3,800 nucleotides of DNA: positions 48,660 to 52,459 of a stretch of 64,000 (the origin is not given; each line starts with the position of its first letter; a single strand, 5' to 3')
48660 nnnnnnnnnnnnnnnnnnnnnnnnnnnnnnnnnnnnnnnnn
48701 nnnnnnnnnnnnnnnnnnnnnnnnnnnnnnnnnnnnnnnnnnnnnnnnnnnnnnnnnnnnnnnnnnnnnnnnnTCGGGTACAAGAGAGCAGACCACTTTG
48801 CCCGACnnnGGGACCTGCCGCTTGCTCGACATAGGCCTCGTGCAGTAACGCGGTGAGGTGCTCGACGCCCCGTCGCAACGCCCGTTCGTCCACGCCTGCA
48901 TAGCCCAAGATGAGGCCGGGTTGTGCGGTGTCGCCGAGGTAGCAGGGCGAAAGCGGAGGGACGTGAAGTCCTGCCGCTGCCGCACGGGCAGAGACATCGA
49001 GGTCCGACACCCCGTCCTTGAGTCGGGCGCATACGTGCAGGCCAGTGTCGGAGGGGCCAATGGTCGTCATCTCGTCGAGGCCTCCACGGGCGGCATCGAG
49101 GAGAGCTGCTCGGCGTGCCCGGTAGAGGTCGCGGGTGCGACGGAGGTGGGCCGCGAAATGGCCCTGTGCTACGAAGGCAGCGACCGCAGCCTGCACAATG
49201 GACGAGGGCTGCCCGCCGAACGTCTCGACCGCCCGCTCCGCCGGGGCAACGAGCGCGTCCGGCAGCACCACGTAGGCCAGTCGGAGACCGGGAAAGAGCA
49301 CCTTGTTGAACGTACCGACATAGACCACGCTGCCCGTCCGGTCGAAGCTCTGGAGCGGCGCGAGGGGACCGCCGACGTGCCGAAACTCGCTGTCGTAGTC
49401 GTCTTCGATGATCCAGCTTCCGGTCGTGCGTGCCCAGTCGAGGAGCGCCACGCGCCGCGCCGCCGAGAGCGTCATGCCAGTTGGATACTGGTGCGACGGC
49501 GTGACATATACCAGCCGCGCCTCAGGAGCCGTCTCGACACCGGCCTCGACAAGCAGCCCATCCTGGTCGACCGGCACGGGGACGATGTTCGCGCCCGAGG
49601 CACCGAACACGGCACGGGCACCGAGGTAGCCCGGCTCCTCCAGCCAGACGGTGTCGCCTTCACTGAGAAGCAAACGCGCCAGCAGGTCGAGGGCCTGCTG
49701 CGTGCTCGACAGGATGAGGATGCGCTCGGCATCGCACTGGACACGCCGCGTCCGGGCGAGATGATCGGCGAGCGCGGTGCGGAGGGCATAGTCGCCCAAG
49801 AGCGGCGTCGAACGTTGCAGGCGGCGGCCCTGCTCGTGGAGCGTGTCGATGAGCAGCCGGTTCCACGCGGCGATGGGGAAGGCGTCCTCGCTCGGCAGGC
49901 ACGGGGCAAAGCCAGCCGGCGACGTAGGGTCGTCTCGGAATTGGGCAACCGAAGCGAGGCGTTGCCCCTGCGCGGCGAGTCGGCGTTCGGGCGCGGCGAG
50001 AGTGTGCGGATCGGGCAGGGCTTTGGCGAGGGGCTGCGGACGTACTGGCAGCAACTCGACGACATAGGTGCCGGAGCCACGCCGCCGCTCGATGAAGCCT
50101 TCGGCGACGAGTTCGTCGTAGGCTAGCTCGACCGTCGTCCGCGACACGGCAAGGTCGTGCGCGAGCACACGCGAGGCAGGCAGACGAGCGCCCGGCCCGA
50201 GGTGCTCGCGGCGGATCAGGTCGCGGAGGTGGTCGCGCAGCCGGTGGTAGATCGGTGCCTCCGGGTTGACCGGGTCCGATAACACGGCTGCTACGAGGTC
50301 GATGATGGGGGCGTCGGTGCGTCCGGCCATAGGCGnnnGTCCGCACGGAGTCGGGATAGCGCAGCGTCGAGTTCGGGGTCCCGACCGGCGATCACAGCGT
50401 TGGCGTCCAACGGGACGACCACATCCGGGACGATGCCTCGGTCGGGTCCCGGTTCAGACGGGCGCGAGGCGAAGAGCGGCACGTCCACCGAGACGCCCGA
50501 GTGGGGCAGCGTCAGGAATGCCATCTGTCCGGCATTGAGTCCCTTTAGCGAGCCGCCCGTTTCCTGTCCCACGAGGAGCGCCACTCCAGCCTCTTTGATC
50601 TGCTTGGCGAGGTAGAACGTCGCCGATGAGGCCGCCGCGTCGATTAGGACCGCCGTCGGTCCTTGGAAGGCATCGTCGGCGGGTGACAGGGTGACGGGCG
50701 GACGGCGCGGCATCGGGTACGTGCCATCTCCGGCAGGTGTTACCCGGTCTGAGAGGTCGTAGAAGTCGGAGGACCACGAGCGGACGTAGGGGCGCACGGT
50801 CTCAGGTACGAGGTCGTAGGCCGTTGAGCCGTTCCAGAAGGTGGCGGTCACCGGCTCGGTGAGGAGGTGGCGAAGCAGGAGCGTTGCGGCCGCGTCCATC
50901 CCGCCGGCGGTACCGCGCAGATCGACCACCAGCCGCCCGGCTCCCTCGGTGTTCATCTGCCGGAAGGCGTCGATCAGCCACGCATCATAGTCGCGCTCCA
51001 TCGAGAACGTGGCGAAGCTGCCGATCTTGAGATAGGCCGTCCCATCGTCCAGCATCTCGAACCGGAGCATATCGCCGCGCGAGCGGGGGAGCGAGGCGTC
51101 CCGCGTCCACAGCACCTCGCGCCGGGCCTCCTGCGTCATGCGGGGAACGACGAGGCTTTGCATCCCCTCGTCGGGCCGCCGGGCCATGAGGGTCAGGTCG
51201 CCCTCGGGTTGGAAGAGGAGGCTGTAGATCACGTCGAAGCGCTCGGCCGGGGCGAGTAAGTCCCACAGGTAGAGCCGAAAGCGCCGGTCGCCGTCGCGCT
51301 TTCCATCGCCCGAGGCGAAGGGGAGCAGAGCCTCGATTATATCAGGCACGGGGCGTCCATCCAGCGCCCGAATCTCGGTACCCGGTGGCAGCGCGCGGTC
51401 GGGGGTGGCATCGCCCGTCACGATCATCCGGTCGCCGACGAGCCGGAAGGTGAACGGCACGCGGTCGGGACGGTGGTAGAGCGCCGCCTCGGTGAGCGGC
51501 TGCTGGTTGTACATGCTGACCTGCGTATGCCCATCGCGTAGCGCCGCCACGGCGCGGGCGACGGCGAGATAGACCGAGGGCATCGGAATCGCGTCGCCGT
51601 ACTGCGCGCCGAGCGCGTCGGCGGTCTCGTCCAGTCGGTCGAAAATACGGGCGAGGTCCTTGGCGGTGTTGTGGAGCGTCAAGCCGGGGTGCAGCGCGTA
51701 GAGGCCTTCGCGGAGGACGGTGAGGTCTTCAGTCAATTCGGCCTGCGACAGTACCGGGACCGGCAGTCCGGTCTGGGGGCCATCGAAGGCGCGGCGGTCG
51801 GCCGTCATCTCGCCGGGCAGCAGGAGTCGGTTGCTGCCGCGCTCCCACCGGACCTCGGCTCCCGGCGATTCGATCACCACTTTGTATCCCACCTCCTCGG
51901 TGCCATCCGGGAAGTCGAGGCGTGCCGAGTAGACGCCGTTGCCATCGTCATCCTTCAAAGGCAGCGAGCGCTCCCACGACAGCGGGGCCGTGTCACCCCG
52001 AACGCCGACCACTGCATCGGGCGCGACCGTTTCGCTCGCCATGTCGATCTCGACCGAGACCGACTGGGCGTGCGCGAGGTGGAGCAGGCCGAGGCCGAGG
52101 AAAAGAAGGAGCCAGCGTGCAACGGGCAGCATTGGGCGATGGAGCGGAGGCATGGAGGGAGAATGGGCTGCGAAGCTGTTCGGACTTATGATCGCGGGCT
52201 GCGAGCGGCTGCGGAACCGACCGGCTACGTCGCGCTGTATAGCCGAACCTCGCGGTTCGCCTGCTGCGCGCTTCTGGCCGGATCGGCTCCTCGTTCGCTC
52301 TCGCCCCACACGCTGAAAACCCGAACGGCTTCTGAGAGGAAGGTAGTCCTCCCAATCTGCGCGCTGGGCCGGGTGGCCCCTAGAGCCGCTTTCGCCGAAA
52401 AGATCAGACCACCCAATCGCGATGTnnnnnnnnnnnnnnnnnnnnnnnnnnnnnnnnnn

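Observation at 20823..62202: Five near-identical sigma54 (-24/-12) promoter 16-mers head the permease operons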

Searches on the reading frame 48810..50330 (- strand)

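Call 12: search_protein_families(library=ncbifam, proteins=[window:48810-50330:-])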
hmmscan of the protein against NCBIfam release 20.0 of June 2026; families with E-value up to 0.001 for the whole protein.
window:48810-50330:- (507 aa): 57 families (the best 25 are shown)
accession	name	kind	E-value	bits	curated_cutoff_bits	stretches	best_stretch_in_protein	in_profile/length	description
NF052281.1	rhizopine_MocR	equivalog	4.7e-141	470.7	650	1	24-495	16-478/479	rhizopine catabolism transcriptional regulator MocR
NF052282.1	PLP_TF_PdxR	equivalog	1.4e-128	429.7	320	1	26-492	1-447/448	MocR-like pyridoxine biosynthesis transcription factor PdxR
NF052285.1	GABA_TF_GabR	exception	5.1e-81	272.8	600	1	28-494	1-454/456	MocR-like transcriptional regulator GabR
NF052290.2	MocR_like_YczR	exception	6.9e-52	176.7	487.4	2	178-478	141-441/458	MocR-like transcription factor YczR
NF052286.1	ecto_TF_EhuR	exception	5.8e-42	143.8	480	2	184-499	142-452/458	MocR-like ectoine utilization transcription factor EhuR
TIGR04461.1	endura_MppQ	equivalog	1.4e-39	136.2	540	1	179-493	55-377/392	enduracididine biosynthesis enzyme MppQ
NF012025.0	PRK15481.1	equivalog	1.9e-29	102.6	573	2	161-414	101-354/432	MocR-like B6 salvage transcription factor PtsJ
NF041364.1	GntC_guanitoxin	equivalog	2.1e-23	82.8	415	1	166-415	25-280/356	guanitoxin biosynthesis PLP-dependent (S)-gamma-hydroxy-L-arginine cyclodehydratase GntC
NF004770.0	PRK06108.1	subfamily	1.2e-21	77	422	1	178-497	73-393/396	pyridoxal phosphate-dependent aminotransferase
NF005732.0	PRK07550.1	equivalog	4.7e-19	68.7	366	1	168-411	60-306/389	aminotransferase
NF005601.0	PRK07337.1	equivalog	2.1e-16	60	496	1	175-412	69-306/394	pyridoxal phosphate-dependent aminotransferase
NF006514.0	PRK08960.1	equivalog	2.4e-16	59.5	554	1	173-415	64-306/388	pyridoxal phosphate-dependent aminotransferase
TIGR03947.1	viomycin_VioD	equivalog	2.7e-15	56.2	390.9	1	175-496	48-359/359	capreomycidine synthase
TIGR02018.2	his_ut_repres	equivalog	5.6e-14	52.1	220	1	28-92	1-65/226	histidine utilization transcriptional repressor HutC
NF007741.0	PRK10421.1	equivalog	2.4e-13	50.1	311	1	29-91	10-72/262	transcriptional regulator LldR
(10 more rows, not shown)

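Call 13: search_protein_families(library=pfam, proteins=[window:48810-50330:-])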
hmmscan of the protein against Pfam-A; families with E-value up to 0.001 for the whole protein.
window:48810-50330:- (507 aa): 2 families
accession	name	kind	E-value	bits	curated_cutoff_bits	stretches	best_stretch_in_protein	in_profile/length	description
PF00155.27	Aminotran_1_2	-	3.4e-23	82.9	19.7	1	153-492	19-361/361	Aminotransferase class I and II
PF00392.27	GntR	-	7.8e-17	61.1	27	1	28-90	2-64/64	Bacterial regulatory proteins, gntR family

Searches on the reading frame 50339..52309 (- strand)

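Call 12: search_protein_families(library=ncbifam, proteins=[window:50339-52309:-])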
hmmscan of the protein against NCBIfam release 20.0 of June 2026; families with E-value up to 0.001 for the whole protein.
window:50339-52309:- (657 aa): 4 families
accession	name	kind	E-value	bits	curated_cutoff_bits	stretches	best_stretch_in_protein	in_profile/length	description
NF052377.1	lmo1851_S41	exception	1.7e-06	27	725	0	386-474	172-251/468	lmo1851 family serine protease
NF045588.1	Cterm_S41_CtpA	exception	2.1e-05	23.6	625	0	549-637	297-381/401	carboxyl-terminal processing protease CtpA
TIGR00225.1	prc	subfamily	3.3e-05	23.1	218.6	0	547-634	233-316/335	C-terminal processing peptidase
NF045589.1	Cterm_S41_CtpB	exception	0.00093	17.9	633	0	549-636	301-384/416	carboxyl-terminal processing protease CtpB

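Call 13: search_protein_families(library=pfam, proteins=[window:50339-52309:-])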
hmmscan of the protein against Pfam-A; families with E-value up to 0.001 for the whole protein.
window:50339-52309:- (657 aa): 2 families
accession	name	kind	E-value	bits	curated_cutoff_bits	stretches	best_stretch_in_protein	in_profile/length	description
PF03572.23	Peptidase_S41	-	9.4e-16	58.3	24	1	424-630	2-163/165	Peptidase family S41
PF00686.25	CBM_20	-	4.5e-05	23.6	23.3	1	84-163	2-85/97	Starch binding domain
